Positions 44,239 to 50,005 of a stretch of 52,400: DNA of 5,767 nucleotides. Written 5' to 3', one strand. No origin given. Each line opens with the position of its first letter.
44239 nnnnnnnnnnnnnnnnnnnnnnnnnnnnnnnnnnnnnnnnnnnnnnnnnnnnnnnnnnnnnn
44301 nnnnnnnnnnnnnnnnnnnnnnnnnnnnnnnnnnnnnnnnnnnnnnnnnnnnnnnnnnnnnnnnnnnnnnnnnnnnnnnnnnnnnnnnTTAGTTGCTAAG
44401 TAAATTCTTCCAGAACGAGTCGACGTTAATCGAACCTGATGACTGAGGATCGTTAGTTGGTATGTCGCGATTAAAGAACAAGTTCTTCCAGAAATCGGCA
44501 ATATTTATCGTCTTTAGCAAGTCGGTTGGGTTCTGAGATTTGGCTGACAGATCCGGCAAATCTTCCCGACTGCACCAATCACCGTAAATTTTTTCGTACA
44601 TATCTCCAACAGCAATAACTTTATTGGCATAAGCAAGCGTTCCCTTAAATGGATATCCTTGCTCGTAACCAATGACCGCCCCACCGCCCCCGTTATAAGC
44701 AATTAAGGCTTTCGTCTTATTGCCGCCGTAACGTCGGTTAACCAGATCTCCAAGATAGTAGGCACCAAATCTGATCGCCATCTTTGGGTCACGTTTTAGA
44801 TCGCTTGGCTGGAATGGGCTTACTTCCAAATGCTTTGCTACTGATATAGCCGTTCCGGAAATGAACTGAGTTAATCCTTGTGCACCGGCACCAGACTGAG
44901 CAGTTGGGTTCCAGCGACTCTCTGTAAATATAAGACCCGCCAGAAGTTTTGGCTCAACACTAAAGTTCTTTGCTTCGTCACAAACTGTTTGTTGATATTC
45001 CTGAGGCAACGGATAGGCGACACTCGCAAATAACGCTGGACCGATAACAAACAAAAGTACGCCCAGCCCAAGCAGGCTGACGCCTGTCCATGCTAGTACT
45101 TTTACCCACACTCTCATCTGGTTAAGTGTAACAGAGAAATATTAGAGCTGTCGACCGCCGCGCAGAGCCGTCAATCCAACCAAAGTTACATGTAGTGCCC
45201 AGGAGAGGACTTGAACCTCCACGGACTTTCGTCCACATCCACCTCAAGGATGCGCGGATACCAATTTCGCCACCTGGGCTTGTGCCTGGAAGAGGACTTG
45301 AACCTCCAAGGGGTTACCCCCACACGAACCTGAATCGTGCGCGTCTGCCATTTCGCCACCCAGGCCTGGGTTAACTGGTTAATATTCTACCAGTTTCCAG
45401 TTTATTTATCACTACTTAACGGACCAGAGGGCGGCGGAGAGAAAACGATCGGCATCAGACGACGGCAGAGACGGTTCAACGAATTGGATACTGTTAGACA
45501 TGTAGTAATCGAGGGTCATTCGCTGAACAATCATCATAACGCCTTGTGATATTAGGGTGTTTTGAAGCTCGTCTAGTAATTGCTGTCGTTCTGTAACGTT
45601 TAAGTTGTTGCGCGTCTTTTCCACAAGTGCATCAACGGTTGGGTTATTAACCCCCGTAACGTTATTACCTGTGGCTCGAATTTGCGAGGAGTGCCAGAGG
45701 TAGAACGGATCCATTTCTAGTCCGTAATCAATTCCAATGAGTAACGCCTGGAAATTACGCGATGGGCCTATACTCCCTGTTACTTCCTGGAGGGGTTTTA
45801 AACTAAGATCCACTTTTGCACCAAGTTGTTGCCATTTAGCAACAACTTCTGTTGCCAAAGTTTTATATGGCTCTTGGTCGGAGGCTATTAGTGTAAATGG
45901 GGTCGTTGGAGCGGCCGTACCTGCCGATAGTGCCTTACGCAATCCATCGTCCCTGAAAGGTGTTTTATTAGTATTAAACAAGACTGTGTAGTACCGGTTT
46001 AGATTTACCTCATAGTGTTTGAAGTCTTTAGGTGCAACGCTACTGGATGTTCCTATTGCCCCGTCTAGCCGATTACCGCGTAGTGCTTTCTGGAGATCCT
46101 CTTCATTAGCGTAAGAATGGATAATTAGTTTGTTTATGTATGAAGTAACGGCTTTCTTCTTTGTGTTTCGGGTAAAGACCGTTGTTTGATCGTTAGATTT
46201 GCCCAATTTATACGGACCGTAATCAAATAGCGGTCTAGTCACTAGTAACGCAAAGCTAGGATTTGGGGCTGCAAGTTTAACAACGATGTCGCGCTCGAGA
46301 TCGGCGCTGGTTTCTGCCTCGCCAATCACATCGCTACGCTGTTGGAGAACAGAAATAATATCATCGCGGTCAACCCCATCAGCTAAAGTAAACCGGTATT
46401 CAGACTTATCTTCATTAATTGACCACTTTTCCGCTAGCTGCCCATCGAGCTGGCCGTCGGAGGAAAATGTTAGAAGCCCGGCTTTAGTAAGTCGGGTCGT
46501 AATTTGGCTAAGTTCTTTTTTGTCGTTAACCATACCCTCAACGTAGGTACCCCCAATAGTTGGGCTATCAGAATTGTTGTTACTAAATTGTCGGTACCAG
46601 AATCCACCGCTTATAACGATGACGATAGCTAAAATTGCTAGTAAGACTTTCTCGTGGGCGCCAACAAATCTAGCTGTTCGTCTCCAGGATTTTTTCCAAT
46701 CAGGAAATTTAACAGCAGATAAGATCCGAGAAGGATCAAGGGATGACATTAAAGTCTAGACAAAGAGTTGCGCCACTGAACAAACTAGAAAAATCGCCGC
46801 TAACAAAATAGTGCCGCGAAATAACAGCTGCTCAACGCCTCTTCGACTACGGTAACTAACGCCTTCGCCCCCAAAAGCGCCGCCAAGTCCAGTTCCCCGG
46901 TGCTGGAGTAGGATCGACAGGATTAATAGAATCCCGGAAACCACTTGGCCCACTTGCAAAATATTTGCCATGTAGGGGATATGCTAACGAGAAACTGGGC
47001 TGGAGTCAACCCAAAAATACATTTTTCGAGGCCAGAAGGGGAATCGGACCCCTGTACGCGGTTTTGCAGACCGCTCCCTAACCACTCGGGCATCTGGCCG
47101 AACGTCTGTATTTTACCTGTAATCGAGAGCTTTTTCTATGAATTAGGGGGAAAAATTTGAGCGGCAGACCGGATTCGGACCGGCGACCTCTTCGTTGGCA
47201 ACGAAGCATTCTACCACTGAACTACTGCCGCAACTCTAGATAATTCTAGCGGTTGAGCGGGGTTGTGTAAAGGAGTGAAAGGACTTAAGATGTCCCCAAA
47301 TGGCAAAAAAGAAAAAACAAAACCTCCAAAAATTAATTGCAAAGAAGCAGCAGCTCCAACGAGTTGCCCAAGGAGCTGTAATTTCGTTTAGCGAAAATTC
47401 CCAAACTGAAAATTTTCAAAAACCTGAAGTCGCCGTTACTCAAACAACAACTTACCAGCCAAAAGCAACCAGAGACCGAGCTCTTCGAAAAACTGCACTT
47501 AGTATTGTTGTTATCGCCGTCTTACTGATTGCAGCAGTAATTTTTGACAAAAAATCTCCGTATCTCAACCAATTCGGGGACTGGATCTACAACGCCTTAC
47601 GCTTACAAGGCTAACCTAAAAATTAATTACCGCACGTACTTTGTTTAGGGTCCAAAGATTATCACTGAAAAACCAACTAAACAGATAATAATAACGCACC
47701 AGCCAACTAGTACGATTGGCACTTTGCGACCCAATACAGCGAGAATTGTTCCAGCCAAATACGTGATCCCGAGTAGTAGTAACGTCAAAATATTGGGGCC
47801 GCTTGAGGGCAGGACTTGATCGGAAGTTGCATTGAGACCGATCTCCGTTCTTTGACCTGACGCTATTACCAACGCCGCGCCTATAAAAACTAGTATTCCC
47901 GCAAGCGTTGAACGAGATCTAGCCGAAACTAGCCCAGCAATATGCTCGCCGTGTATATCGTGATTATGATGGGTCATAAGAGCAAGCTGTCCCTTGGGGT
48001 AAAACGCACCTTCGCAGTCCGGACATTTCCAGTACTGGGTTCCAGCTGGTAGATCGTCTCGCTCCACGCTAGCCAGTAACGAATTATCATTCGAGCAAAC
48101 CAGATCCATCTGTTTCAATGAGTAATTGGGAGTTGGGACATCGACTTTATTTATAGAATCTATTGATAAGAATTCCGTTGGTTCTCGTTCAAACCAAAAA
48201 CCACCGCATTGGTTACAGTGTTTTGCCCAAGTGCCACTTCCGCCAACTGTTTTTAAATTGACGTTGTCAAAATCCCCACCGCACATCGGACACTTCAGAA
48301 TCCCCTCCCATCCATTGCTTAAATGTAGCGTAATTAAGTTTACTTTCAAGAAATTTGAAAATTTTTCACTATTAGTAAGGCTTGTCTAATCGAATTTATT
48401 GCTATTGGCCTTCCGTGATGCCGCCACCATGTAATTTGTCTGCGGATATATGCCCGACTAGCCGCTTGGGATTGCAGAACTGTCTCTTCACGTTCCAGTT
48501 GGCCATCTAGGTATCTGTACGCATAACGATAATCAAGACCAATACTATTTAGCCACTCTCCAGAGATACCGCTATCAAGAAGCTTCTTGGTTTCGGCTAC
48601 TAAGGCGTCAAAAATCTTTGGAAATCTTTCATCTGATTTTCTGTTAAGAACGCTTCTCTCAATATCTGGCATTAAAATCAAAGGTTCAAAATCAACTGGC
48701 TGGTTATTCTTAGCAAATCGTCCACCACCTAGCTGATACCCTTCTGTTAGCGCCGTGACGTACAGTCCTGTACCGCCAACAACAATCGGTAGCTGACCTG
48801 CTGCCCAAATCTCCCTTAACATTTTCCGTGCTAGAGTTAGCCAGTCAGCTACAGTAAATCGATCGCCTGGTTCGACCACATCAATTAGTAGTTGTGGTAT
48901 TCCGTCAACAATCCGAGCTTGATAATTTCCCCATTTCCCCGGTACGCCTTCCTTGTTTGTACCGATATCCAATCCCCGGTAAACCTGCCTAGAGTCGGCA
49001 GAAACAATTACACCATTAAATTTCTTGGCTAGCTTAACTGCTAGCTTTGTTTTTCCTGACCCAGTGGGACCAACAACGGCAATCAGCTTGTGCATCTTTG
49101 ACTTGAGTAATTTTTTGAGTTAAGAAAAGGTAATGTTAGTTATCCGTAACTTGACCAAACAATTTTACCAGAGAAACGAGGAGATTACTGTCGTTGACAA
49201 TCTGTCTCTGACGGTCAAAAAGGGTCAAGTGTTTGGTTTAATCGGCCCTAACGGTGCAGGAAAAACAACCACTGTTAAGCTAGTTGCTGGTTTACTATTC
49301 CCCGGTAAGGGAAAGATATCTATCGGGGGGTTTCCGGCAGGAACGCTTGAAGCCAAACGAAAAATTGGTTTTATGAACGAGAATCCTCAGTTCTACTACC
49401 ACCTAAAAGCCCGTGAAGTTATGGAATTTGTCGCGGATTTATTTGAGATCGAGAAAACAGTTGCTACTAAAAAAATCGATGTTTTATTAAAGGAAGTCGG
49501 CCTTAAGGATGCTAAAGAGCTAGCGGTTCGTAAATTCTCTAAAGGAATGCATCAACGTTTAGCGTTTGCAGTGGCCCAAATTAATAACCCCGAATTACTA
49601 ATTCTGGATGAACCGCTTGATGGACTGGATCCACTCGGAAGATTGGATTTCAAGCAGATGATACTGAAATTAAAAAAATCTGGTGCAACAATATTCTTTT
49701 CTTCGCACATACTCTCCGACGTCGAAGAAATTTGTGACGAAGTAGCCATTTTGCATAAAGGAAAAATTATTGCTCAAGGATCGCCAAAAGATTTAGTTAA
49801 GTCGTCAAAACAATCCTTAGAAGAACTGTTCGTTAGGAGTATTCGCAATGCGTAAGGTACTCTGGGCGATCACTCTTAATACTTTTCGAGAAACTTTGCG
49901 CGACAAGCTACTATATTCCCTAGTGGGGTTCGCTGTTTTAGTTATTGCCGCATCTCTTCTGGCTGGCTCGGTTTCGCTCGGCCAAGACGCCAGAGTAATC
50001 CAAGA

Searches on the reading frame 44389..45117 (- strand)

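Call 65: search_protein_families(library=pfam, proteins=[window:44389-45117:-], max_evalue=0.00001)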
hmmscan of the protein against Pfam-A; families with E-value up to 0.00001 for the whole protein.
window:44389-45117:- (242 aa): 1 family
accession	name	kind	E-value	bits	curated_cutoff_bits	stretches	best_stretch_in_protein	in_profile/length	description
PF01464.25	SLT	-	1.3e-22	80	21.3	1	48-153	6-106/117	Transglycosylase SLT domain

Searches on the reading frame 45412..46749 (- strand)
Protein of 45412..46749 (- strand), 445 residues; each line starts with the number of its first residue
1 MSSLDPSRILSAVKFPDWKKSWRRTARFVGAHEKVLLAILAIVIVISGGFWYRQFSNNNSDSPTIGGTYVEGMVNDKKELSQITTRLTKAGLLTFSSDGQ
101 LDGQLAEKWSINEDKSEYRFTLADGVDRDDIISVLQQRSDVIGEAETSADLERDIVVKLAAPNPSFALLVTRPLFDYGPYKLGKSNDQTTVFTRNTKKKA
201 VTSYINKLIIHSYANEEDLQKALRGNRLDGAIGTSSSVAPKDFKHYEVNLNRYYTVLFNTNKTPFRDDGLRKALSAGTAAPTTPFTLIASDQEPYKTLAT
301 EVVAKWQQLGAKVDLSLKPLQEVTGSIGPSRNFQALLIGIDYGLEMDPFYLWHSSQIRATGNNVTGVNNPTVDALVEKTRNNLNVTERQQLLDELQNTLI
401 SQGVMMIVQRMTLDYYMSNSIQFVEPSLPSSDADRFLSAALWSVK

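Call 65: search_protein_families(library=pfam, proteins=[window:45412-46749:-], max_evalue=0.00001)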
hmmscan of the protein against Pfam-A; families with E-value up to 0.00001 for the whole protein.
window:45412-46749:- (445 aa): 1 family
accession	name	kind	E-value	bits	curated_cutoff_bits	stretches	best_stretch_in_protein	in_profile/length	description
PF00496.27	SBP_bac_5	-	5.8e-17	62.3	32.4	1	178-276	119-224/368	Bacterial extracellular solute-binding proteins, family 5 Middle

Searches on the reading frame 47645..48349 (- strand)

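Call 65: search_protein_families(library=pfam, proteins=[window:47645-48349:-], max_evalue=0.00001)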
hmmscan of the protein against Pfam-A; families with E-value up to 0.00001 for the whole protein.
window:47645-48349:- (234 aa): 1 family
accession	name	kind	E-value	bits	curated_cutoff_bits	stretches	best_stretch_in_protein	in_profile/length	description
PF13453.11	Zn_ribbon_TFIIB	-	1.8e-06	27.7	22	0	19-55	1-32/41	Transcription factor zinc-finger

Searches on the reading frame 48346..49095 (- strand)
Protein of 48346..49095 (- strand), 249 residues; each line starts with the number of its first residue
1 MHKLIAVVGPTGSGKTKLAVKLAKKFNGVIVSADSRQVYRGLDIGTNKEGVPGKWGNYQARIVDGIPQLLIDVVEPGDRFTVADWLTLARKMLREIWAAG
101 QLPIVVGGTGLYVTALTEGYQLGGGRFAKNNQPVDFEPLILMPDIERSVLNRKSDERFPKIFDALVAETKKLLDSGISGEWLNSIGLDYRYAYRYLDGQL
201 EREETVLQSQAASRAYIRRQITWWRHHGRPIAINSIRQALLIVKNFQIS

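Call 65: search_protein_families(library=pfam, proteins=[window:48346-49095:-], max_evalue=0.00001)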
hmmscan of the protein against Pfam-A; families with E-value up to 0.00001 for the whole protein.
window:48346-49095:- (249 aa): 1 family
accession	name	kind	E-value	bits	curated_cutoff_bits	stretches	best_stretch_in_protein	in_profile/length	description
PF01715.23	IPPT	-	5.7e-36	124.8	23.6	2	37-120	1-75/243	IPP transferase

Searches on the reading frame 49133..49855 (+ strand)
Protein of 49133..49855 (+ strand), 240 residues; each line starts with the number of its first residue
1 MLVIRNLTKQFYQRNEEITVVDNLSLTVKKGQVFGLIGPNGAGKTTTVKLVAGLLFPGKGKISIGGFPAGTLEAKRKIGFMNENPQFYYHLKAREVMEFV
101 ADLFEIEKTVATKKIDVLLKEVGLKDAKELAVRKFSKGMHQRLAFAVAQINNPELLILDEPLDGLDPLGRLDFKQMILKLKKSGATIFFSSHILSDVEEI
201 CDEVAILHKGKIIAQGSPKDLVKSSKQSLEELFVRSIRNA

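Call 65: search_protein_families(library=pfam, proteins=[window:49133-49855:+], max_evalue=0.00001)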
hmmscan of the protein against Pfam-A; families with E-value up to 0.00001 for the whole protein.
window:49133-49855:+ (240 aa): 2 families
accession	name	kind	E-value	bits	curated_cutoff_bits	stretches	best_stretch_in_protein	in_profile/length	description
PF00005.33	ABC_tran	-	2e-28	100.1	25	1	22-162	2-136/137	ABC transporter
PF13304.12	AAA_21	-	1.4e-10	42.1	27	1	75-192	187-298/304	AAA domain, putative AbiEii toxin, Type IV TA system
